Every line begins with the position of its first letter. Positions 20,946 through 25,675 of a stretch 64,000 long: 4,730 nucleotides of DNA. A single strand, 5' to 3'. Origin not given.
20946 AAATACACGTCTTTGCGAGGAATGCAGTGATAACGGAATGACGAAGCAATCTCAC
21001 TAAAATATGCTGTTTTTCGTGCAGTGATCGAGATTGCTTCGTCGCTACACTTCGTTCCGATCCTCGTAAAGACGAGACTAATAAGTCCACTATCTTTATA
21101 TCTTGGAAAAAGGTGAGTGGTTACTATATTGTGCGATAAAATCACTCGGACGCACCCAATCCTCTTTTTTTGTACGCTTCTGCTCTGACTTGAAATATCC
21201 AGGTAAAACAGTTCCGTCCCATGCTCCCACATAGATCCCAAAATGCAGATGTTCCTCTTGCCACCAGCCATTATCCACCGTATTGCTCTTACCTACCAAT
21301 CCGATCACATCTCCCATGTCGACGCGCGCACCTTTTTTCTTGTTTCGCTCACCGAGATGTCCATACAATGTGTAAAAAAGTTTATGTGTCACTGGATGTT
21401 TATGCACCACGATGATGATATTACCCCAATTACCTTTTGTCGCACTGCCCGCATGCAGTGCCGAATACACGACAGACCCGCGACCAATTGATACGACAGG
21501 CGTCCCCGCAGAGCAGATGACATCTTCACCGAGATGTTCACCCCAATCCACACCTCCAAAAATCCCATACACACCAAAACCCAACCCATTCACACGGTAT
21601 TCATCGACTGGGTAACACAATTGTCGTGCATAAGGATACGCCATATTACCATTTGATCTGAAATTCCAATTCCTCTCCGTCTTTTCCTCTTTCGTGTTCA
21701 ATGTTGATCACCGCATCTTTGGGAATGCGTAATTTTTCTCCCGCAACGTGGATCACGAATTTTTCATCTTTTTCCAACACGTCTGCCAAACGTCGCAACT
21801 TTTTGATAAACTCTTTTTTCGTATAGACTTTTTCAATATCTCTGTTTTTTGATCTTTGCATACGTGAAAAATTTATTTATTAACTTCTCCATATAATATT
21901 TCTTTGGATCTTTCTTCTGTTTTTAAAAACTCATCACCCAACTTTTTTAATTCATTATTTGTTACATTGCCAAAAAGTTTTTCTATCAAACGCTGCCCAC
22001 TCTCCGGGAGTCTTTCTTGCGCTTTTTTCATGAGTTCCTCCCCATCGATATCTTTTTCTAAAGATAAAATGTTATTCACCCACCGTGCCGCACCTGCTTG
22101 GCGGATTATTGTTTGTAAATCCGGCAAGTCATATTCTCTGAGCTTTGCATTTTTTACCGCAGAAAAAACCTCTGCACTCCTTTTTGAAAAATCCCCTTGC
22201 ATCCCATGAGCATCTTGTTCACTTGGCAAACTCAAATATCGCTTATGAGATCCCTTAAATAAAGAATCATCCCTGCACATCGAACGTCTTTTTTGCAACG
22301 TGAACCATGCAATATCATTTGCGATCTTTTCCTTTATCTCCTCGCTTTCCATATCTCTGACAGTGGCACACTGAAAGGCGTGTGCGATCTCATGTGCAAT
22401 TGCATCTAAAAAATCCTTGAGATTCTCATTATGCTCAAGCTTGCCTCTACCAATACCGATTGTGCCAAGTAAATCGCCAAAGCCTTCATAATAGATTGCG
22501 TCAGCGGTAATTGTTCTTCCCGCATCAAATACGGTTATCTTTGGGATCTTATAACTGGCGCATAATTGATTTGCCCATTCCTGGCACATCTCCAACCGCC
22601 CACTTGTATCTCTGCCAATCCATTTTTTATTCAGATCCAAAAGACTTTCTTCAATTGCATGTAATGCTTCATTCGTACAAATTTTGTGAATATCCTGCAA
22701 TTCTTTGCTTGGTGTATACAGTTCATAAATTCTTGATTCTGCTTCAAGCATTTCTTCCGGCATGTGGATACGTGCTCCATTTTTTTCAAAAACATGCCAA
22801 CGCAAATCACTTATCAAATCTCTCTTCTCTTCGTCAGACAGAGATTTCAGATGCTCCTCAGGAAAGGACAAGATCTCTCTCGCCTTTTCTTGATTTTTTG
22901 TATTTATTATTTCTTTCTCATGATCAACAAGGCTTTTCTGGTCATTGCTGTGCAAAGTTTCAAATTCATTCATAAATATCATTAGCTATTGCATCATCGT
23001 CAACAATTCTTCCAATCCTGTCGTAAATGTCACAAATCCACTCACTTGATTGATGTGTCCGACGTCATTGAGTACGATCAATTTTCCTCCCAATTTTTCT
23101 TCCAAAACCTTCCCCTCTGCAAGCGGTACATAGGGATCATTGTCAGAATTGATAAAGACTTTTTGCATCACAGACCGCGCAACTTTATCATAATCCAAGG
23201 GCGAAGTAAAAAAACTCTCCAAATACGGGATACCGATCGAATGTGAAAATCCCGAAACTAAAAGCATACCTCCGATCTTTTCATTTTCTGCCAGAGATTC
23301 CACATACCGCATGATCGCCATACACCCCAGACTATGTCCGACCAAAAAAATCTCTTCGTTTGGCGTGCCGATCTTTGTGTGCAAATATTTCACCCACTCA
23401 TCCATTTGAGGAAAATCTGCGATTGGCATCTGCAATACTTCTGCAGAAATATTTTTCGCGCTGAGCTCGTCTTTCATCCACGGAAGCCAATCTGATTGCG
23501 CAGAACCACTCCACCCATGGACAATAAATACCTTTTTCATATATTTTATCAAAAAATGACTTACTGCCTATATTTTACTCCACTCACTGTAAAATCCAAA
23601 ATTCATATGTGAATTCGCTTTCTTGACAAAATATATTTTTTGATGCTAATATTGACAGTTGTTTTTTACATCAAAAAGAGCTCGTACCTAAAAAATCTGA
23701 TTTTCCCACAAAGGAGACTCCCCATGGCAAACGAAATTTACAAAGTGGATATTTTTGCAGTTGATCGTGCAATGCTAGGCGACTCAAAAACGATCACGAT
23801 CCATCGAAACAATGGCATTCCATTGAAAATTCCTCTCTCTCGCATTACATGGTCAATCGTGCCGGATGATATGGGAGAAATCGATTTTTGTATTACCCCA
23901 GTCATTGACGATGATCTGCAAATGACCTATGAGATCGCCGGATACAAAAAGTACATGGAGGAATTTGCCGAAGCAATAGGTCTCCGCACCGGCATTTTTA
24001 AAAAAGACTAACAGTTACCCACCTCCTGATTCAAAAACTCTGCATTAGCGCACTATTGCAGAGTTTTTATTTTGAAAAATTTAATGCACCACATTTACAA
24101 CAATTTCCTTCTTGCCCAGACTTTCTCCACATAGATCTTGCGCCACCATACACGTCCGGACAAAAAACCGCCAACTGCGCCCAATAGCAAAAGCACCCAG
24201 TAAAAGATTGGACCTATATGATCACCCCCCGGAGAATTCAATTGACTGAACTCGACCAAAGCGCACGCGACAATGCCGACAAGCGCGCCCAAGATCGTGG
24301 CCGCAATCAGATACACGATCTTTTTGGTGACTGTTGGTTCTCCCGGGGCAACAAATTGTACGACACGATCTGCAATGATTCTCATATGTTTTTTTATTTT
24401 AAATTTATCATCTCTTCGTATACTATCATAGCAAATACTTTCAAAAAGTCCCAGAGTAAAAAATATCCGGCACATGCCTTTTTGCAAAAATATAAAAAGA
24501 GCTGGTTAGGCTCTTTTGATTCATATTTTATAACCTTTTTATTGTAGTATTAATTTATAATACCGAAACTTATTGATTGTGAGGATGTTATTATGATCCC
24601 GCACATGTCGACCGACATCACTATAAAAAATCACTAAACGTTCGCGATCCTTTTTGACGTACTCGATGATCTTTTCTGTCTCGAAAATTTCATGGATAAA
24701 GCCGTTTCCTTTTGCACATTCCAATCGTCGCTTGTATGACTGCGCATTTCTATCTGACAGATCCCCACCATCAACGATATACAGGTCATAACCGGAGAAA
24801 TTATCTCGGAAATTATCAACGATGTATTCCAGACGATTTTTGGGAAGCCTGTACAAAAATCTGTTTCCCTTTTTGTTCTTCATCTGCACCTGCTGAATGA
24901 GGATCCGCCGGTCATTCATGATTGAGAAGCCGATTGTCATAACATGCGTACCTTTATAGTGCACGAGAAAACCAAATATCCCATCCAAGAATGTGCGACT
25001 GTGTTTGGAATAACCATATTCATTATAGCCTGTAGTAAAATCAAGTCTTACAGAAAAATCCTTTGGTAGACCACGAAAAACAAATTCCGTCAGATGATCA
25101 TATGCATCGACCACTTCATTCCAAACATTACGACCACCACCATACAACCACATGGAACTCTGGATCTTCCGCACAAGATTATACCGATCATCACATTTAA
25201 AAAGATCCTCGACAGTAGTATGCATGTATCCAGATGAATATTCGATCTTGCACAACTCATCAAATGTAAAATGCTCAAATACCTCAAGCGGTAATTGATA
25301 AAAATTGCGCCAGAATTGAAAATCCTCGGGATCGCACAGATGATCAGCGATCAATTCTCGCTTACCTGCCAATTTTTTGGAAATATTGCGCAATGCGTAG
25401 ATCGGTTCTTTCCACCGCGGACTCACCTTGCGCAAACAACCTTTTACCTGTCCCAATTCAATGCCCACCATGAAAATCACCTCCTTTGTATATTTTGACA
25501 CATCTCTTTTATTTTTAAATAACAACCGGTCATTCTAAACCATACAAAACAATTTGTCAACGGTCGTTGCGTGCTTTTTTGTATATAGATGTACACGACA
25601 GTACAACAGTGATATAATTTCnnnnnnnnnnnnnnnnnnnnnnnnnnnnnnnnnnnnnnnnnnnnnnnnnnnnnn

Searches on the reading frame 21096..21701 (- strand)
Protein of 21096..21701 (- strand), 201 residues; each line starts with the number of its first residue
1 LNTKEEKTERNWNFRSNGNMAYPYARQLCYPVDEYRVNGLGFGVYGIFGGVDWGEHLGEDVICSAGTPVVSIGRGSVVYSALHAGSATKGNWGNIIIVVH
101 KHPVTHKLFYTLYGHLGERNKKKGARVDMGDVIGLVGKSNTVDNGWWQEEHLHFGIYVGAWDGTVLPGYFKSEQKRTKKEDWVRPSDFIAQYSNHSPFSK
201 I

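Call 37: search_protein_families(library=pfam, proteins=[window:21096-21701:-], max_evalue=0.001)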
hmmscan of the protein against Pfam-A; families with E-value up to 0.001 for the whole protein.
window:21096-21701:- (201 aa): 1 family
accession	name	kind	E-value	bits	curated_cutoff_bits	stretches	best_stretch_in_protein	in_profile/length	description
PF01551.29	Peptidase_M23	-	2.7e-16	60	28.7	1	55-158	2-89/96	Peptidase family M23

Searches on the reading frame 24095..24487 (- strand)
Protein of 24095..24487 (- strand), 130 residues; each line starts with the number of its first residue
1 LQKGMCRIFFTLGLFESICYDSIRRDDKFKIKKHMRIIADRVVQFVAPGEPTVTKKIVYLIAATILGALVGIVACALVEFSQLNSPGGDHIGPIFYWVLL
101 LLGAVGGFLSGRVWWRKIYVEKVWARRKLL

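Call 4: search_protein_families(library=pfam, proteins=[window:24095-24487:-], max_evalue=0.01)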
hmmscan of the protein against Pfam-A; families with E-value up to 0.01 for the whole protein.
window:24095-24487:- (130 aa): 1 family
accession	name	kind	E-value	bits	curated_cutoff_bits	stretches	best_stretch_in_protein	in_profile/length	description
PF12822.12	ECF_trnsprt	-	0.0021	18.5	30.7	1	56-114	31-89/169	ECF transporter, substrate-specific component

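Call 38: search_protein_families(library=phrogs, proteins=[window:24095-24487:-], max_evalue=0.001)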
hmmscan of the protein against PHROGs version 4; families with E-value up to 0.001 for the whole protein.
window:24095-24487:- (130 aa): 0 families

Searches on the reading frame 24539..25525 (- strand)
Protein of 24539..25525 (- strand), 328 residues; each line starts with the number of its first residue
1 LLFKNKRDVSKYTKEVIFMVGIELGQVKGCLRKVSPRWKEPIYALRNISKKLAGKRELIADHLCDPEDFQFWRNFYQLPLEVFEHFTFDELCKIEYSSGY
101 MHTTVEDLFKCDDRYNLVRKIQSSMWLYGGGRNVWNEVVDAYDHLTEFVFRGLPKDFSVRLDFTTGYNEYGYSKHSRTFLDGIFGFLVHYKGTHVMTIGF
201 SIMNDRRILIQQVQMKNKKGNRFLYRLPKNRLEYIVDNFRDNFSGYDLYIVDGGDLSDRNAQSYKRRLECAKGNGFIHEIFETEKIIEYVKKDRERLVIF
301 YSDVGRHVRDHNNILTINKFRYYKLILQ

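Call 4: search_protein_families(library=pfam, proteins=[window:24539-25525:-], max_evalue=0.01)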
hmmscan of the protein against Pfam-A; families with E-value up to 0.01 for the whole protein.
window:24539-25525:- (328 aa): 0 families

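Call 38: search_protein_families(library=phrogs, proteins=[window:24539-25525:-], max_evalue=0.001)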
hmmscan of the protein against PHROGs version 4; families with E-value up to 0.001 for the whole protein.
window:24539-25525:- (328 aa): 0 families

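Call 70: search_solved_structures(query=window:24539-25525:-, max_evalue=1)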
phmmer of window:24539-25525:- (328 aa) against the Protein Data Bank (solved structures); distinct sequences matched with E-value up to 1: 0.
